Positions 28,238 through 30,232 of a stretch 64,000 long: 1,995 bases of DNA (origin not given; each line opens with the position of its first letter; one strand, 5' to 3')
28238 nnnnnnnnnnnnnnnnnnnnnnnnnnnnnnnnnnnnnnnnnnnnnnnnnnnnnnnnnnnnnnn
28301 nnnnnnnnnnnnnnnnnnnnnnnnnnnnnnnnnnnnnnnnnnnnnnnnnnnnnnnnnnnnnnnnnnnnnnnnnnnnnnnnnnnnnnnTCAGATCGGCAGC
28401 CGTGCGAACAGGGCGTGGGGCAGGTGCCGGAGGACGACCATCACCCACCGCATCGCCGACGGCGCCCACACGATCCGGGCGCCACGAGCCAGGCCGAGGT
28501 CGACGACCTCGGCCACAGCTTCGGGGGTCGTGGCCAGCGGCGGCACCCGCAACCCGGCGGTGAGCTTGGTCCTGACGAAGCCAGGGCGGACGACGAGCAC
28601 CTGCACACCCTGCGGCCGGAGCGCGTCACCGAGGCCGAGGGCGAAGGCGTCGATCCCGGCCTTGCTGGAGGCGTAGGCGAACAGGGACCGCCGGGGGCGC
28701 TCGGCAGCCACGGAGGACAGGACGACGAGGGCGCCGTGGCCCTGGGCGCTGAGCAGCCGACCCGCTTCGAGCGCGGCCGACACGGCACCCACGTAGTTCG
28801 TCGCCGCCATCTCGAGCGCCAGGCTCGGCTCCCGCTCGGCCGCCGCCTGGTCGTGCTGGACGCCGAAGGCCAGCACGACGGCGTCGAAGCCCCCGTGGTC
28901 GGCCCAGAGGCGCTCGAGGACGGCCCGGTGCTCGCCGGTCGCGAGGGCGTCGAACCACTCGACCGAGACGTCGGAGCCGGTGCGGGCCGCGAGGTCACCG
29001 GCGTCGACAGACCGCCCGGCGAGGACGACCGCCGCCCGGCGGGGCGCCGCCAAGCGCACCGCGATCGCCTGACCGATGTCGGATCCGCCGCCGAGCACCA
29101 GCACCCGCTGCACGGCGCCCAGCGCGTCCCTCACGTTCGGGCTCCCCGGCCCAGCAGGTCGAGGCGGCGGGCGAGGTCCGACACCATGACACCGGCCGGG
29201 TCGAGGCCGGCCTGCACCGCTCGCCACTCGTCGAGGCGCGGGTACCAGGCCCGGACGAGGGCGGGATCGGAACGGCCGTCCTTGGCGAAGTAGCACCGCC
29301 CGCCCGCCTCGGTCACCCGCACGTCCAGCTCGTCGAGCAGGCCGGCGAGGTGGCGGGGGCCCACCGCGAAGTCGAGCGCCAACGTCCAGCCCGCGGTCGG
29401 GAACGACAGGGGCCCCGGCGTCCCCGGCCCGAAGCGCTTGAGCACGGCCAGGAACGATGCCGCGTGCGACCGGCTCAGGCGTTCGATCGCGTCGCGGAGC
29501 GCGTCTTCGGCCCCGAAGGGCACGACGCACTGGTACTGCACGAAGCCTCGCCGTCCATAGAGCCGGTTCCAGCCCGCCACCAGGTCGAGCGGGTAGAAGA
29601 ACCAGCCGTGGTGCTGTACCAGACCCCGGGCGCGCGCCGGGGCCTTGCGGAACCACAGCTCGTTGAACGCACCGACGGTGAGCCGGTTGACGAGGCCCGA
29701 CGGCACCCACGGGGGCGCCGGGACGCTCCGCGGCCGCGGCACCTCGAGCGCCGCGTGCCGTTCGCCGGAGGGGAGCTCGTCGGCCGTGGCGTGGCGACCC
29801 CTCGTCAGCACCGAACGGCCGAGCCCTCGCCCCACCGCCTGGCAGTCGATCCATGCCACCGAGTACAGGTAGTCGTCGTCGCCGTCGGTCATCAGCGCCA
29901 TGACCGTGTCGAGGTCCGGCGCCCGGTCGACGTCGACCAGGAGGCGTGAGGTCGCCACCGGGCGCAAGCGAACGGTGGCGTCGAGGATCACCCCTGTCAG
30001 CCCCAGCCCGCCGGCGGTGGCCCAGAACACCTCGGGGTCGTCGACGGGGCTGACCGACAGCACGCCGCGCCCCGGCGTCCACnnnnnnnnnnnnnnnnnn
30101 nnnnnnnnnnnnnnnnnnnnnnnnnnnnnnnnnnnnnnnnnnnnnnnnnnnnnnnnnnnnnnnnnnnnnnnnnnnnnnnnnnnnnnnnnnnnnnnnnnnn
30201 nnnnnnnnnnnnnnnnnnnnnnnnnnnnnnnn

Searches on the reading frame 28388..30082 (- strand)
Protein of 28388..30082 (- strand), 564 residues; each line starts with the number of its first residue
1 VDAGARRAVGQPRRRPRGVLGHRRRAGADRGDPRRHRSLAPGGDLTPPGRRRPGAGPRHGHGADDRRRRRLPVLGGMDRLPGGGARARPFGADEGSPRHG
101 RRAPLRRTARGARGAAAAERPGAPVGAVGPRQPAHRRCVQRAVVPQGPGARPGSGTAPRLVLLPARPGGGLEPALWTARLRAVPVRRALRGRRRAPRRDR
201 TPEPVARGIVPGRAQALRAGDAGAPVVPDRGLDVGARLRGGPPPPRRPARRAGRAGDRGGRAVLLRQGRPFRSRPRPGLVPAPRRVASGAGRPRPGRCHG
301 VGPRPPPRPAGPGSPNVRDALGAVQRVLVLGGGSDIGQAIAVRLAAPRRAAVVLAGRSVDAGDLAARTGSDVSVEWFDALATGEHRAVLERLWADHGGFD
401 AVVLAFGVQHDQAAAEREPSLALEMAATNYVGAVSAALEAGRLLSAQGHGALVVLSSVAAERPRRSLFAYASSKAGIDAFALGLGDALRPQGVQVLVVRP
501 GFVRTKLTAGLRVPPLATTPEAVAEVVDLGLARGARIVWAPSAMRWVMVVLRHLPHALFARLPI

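Call 17: search_protein_families(library=pfam, proteins=[window:28388-30082:-], max_evalue=0.001)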
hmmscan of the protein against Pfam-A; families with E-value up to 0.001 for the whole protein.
window:28388-30082:- (564 aa): 3 families
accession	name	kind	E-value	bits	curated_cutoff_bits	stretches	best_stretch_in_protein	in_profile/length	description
PF00106.31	adh_short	-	8.9e-25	87.8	26.6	1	326-511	2-190/195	short chain dehydrogenase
PF13561.12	adh_short_C2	-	1.5e-17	64.4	27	1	335-512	7-185/236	Enoyl-(Acyl carrier protein) reductase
PF08659.16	KR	-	0.00021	21.7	22.6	1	327-482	3-161/180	KR domain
